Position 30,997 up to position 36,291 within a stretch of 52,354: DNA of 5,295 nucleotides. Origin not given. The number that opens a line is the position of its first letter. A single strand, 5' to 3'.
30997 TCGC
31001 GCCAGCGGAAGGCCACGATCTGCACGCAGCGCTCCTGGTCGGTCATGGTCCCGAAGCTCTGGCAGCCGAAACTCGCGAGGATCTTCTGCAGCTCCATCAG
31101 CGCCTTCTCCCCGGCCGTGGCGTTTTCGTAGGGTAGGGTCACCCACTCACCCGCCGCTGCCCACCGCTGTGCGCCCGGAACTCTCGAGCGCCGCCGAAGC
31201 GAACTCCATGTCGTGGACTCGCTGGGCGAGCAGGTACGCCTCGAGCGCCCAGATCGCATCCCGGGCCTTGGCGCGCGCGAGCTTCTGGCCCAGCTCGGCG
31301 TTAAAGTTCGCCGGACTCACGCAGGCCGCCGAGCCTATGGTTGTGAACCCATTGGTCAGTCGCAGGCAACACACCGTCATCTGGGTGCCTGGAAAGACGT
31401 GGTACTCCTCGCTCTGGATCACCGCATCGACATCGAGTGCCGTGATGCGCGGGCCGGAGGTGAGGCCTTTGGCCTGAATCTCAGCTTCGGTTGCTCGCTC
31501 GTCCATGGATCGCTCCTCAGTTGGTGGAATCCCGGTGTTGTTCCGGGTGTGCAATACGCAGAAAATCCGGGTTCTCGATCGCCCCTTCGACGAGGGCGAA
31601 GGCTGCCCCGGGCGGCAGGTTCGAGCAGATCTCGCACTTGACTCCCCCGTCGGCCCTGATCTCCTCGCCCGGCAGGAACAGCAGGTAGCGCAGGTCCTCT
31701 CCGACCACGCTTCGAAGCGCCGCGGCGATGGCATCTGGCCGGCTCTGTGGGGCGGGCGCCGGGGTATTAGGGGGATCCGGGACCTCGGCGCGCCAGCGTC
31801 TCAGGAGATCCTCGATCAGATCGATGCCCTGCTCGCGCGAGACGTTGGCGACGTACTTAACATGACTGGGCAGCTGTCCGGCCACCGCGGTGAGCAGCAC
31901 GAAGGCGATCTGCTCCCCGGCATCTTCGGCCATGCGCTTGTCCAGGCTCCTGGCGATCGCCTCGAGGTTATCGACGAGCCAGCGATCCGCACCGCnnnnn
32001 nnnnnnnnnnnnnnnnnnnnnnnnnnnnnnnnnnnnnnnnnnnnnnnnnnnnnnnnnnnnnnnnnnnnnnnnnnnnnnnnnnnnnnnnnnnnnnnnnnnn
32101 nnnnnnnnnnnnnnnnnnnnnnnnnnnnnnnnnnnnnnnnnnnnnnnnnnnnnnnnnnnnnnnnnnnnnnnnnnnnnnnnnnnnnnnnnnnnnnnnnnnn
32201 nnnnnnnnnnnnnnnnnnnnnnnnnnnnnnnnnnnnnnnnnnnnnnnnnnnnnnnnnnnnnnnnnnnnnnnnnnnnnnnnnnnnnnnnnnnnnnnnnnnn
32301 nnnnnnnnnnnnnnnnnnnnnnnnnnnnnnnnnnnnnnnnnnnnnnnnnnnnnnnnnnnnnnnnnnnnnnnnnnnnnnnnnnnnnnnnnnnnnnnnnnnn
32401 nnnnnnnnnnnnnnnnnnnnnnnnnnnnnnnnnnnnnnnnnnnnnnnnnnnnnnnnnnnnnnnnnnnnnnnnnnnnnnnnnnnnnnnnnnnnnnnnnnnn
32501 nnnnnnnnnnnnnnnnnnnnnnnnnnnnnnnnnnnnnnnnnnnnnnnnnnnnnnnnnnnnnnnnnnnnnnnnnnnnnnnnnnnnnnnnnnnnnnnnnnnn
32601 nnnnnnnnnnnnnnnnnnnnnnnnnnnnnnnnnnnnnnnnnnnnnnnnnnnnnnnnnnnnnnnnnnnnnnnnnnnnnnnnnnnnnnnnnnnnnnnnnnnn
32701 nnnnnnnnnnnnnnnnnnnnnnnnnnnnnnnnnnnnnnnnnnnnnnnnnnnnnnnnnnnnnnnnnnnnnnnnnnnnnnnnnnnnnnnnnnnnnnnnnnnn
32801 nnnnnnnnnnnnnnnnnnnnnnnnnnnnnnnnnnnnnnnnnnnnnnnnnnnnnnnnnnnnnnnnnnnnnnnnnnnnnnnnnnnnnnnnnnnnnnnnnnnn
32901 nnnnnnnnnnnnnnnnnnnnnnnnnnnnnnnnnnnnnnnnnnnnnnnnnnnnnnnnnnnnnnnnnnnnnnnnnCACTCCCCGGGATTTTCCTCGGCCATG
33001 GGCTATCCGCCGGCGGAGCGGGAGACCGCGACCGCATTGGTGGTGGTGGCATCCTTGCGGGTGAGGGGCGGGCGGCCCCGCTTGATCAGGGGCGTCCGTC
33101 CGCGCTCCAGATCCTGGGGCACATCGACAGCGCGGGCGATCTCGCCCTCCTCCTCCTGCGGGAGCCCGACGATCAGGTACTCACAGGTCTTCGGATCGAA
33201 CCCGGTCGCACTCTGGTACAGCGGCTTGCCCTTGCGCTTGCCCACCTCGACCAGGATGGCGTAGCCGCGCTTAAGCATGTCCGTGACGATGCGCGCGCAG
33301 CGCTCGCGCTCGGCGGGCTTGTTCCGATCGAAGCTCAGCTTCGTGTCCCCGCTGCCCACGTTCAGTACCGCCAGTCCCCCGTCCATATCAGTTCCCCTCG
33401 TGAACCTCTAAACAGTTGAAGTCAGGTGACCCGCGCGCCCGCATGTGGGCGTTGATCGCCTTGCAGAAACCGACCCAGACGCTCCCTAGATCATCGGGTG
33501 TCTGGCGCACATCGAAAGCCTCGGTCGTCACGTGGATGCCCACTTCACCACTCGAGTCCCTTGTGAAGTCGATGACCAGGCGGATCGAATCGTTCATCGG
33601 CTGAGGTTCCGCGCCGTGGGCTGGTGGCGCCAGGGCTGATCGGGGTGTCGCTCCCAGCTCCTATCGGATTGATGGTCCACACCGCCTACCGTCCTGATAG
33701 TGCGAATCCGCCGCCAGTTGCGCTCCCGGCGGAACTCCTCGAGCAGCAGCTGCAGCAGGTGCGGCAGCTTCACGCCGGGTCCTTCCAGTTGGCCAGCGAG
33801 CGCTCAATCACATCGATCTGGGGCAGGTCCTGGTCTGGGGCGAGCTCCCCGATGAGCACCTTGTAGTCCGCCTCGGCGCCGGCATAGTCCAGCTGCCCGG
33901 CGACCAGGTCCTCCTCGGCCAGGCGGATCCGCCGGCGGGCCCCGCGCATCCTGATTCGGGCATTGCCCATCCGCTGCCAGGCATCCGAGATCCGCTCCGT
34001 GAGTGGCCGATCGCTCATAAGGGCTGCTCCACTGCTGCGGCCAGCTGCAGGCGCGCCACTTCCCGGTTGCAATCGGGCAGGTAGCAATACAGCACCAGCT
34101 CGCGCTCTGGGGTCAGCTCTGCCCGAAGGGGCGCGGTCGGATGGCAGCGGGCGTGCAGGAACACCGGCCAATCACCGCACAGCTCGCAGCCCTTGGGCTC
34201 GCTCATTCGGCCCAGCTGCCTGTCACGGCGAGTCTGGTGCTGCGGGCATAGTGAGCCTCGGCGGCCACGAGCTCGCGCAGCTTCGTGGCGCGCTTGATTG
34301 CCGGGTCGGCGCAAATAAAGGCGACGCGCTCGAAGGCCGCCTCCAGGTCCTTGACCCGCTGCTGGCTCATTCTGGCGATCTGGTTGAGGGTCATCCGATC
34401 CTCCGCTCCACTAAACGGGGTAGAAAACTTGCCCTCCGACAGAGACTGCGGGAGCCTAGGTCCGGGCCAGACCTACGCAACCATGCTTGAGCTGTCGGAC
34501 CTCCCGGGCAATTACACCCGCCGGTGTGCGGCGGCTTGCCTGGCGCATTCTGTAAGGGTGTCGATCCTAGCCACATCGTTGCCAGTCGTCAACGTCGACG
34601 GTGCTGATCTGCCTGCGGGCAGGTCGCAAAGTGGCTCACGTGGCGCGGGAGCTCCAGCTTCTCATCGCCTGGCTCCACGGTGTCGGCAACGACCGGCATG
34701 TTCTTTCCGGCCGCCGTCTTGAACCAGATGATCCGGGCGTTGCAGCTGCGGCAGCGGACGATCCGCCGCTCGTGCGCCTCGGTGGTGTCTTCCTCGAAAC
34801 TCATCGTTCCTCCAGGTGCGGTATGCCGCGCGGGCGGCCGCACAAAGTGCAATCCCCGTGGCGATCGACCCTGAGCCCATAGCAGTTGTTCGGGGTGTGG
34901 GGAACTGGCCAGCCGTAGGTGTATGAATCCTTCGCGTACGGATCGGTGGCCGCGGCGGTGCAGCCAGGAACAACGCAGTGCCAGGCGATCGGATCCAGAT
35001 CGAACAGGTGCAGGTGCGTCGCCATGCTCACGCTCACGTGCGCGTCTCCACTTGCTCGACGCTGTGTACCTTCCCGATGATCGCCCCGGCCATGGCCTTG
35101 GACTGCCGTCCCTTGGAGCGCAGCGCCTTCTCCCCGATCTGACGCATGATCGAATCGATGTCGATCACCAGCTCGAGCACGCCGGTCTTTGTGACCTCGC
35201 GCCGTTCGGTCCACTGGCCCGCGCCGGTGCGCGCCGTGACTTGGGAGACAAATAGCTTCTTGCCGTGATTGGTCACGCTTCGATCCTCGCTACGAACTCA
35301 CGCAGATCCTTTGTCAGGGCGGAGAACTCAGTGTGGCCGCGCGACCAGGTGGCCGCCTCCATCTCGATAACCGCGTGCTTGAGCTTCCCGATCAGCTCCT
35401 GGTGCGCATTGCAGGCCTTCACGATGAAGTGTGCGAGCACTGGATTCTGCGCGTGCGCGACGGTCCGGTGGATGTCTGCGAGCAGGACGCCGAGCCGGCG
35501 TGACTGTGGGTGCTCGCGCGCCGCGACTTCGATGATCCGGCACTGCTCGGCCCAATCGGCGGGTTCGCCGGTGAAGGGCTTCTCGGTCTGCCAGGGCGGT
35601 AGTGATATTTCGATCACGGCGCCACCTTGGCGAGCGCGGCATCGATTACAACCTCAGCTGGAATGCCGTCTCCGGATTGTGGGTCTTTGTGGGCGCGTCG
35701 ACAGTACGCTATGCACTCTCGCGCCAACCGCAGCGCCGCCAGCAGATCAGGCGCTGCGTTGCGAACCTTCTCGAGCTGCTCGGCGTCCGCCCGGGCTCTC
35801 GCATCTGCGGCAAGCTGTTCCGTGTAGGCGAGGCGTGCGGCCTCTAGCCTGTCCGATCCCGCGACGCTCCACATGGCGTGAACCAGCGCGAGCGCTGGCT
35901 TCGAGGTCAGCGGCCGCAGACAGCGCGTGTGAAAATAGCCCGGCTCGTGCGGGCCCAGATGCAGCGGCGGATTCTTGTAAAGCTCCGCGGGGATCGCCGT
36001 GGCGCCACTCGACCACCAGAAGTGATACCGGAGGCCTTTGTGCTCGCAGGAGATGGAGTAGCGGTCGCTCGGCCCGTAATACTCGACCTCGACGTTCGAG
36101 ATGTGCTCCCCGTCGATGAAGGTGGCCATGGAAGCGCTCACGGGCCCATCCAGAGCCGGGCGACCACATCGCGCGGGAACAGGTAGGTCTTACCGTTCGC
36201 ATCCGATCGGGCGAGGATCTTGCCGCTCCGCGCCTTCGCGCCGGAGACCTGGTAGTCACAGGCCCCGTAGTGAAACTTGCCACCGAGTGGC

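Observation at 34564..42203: One palindromic promoter/operator module reused four times to drive the whole leftward block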

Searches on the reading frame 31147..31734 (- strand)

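Call 30: search_protein_families(library=pfam, proteins=[window:31147-31734:-], max_evalue=0.01)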
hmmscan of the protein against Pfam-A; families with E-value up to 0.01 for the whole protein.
window:31147-31734:- (195 aa): 1 family
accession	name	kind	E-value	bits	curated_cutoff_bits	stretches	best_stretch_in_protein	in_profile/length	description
PF13876.11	Phage_gp49_66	-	5.1e-25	88.2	27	1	97-172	1-81/82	Phage protein (N4 Gp49/phage Sf6 gene 66) family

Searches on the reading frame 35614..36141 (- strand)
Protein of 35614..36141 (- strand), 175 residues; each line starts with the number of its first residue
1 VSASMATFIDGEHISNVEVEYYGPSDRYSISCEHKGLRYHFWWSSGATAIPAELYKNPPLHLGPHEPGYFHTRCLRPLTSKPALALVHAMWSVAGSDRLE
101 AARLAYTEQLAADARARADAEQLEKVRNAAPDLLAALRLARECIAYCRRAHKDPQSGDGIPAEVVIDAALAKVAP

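Call 13: search_protein_families(library=pfam, proteins=[window:35614-36141:-], max_evalue=0.01)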
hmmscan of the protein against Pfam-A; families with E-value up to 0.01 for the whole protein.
window:35614-36141:- (175 aa): 0 families

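Call 14: search_protein_families(library=phrogs, proteins=[window:35614-36141:-], max_evalue=0.01)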
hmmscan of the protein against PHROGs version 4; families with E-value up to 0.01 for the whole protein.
window:35614-36141:- (175 aa): 0 families
